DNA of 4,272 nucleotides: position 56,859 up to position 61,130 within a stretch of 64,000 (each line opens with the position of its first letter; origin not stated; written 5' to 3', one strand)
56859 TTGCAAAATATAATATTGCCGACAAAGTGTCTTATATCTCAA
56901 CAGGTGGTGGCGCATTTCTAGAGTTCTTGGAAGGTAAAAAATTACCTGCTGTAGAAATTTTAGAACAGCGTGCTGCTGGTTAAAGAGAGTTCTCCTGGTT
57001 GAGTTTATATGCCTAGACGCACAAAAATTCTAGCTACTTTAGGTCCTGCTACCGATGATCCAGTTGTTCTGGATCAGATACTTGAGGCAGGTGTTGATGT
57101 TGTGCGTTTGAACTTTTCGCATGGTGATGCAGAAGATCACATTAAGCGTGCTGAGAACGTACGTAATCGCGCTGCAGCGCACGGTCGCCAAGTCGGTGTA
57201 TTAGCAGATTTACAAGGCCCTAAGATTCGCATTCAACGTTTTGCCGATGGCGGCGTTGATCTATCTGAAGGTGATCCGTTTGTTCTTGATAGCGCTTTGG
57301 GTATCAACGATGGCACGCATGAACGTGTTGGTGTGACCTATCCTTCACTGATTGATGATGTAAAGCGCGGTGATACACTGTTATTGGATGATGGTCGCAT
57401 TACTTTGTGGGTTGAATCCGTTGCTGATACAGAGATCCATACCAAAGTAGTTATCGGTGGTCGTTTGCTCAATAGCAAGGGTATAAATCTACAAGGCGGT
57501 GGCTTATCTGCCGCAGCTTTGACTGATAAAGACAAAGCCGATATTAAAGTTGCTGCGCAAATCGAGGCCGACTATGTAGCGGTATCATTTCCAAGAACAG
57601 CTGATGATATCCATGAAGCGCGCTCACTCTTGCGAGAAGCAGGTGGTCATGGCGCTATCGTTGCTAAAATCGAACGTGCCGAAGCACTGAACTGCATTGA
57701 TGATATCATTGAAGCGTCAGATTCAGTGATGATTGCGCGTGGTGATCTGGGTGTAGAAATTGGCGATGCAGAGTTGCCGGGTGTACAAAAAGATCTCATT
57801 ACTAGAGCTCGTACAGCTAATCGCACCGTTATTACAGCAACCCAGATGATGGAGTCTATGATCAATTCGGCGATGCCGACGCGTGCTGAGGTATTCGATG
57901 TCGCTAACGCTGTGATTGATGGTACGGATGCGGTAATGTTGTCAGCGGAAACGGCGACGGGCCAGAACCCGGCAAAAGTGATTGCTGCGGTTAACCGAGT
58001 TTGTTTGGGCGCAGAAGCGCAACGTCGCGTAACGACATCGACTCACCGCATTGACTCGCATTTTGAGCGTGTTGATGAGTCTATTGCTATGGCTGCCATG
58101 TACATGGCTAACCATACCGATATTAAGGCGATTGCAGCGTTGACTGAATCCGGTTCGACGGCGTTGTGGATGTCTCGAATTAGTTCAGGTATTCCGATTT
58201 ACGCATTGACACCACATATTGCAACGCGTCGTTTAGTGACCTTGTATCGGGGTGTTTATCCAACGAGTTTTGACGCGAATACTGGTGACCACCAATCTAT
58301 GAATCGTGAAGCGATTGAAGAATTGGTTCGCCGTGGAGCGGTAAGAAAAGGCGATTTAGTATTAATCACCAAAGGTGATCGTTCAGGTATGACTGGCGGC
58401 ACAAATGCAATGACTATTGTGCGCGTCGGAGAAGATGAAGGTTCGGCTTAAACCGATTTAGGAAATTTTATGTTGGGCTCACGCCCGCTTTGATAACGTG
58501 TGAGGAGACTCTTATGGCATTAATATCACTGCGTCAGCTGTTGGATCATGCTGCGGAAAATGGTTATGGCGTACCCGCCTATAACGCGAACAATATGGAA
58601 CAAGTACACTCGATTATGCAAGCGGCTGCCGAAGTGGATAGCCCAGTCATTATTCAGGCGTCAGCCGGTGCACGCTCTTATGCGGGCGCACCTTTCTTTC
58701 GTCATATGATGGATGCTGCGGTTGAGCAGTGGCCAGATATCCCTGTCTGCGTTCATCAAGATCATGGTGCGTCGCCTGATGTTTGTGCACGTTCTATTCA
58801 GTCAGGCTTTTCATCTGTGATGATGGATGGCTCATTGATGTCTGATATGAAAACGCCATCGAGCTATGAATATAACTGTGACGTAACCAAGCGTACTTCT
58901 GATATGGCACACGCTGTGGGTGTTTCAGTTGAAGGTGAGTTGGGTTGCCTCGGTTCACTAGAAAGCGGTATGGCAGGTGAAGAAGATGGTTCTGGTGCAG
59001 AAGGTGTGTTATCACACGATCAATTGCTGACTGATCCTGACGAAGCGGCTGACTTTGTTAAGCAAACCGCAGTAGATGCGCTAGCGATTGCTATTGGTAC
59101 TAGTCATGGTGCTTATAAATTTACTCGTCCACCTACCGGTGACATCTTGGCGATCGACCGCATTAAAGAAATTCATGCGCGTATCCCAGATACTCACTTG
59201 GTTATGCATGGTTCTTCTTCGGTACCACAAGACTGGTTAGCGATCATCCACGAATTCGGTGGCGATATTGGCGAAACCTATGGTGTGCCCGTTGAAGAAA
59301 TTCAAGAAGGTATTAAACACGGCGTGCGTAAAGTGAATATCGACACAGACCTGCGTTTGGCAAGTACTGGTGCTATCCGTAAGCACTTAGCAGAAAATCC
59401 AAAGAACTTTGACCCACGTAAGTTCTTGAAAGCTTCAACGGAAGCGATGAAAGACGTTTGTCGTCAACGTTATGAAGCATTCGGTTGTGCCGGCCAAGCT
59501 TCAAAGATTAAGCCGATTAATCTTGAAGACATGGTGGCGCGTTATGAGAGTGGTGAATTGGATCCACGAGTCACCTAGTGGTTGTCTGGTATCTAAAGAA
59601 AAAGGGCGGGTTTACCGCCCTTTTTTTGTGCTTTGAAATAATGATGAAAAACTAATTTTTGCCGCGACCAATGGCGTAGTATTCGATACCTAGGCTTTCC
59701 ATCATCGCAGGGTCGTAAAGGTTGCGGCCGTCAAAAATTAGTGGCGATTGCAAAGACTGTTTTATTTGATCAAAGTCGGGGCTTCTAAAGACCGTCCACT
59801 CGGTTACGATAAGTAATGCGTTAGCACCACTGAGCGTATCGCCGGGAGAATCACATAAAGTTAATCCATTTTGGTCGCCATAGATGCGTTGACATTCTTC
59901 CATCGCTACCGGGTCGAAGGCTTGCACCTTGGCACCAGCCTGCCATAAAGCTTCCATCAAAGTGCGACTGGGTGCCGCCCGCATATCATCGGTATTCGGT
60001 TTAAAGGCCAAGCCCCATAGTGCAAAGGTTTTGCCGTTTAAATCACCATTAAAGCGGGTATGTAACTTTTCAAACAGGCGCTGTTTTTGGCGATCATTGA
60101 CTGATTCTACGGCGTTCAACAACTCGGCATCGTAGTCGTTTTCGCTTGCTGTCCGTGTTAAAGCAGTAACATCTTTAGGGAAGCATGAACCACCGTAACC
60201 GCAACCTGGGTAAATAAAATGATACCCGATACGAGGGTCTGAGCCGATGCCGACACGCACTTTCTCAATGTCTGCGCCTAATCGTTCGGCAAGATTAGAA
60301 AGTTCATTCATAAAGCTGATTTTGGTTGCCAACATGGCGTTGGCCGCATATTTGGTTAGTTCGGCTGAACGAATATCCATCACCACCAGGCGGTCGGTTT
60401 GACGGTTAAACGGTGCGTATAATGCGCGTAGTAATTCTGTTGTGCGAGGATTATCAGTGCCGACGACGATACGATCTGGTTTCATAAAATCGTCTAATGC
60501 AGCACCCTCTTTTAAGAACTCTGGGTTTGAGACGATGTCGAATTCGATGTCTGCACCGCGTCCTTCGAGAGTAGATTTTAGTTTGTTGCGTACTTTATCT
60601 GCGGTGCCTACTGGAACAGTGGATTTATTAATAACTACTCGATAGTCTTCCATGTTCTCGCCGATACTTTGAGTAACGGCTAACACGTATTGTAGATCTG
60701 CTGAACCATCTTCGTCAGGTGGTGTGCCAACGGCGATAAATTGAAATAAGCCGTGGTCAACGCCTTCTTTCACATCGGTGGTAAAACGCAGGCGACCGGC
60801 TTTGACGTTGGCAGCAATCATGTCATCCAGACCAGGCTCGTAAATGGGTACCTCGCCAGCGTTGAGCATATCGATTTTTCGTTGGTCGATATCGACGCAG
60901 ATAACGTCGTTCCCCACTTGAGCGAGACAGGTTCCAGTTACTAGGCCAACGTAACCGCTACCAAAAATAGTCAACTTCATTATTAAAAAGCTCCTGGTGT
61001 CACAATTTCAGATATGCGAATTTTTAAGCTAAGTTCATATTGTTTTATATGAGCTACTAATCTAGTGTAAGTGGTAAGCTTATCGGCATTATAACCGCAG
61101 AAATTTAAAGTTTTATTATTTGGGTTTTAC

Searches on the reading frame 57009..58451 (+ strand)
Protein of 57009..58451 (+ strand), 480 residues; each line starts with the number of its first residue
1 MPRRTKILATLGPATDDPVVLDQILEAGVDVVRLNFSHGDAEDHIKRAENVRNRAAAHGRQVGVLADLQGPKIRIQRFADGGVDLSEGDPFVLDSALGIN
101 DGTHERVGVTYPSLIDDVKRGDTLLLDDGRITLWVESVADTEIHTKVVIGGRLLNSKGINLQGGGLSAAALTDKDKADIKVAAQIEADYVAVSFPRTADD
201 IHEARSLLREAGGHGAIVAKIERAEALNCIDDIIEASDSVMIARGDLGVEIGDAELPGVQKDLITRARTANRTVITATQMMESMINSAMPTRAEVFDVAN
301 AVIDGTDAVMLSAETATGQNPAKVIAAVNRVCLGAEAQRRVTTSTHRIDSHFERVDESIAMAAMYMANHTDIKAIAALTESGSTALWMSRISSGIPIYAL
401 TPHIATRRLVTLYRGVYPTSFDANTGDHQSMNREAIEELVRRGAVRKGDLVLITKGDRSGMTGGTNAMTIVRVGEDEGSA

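Call 21: search_protein_families(library=pfam, proteins=[window:57009-58451:+], max_evalue=0.00001)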
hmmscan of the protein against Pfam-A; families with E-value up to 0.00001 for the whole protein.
window:57009-58451:+ (480 aa): 2 families
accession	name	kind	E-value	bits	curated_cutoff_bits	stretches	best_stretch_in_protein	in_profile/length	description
PF00224.27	PK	-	4.9e-112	374.7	30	1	3-323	2-326/328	Pyruvate kinase, barrel domain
PF02887.21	PK_C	-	2.2e-34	118.4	28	1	357-471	1-114/114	Pyruvate kinase, alpha/beta domain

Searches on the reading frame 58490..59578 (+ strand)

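Call 21: search_protein_families(library=pfam, proteins=[window:58490-59578:+], max_evalue=0.00001)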
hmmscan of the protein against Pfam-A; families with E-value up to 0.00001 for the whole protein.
window:58490-59578:+ (362 aa): 1 family
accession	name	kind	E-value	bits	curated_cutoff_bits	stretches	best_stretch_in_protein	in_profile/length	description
PF01116.26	F_bP_aldolase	-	4.6e-95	318.7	25.5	1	13-336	2-277/277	Fructose-bisphosphate aldolase class-II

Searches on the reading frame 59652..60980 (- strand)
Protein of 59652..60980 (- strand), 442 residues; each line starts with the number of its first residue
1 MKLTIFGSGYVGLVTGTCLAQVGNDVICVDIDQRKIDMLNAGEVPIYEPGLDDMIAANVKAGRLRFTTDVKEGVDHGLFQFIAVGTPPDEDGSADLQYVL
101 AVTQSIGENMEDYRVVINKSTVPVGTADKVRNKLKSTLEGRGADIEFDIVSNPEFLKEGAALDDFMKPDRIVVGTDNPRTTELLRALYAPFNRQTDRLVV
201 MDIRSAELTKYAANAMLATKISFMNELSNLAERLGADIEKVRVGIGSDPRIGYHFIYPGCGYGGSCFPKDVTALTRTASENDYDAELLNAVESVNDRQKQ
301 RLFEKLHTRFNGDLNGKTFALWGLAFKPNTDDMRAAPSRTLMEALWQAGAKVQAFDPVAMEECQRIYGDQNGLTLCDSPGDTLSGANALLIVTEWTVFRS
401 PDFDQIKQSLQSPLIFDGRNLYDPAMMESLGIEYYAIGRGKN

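Call 21: search_protein_families(library=pfam, proteins=[window:59652-60980:-], max_evalue=0.00001)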
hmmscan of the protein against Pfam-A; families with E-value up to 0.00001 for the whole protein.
window:59652-60980:- (442 aa): 3 families
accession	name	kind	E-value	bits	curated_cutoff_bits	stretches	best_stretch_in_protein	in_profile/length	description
PF03721.20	UDPG_MGDP_dh_N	-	2.4e-66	223.3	27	1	1-186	1-186/187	UDP-glucose/GDP-mannose dehydrogenase family, NAD binding domain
PF00984.24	UDPG_MGDP_dh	-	1e-38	131.8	25.4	1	204-296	1-93/94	UDP-glucose/GDP-mannose dehydrogenase family, central domain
PF03720.21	UDPG_MGDP_dh_C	-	9.1e-31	106.7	30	1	320-424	1-103/103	UDP-glucose/GDP-mannose dehydrogenase family, UDP binding domain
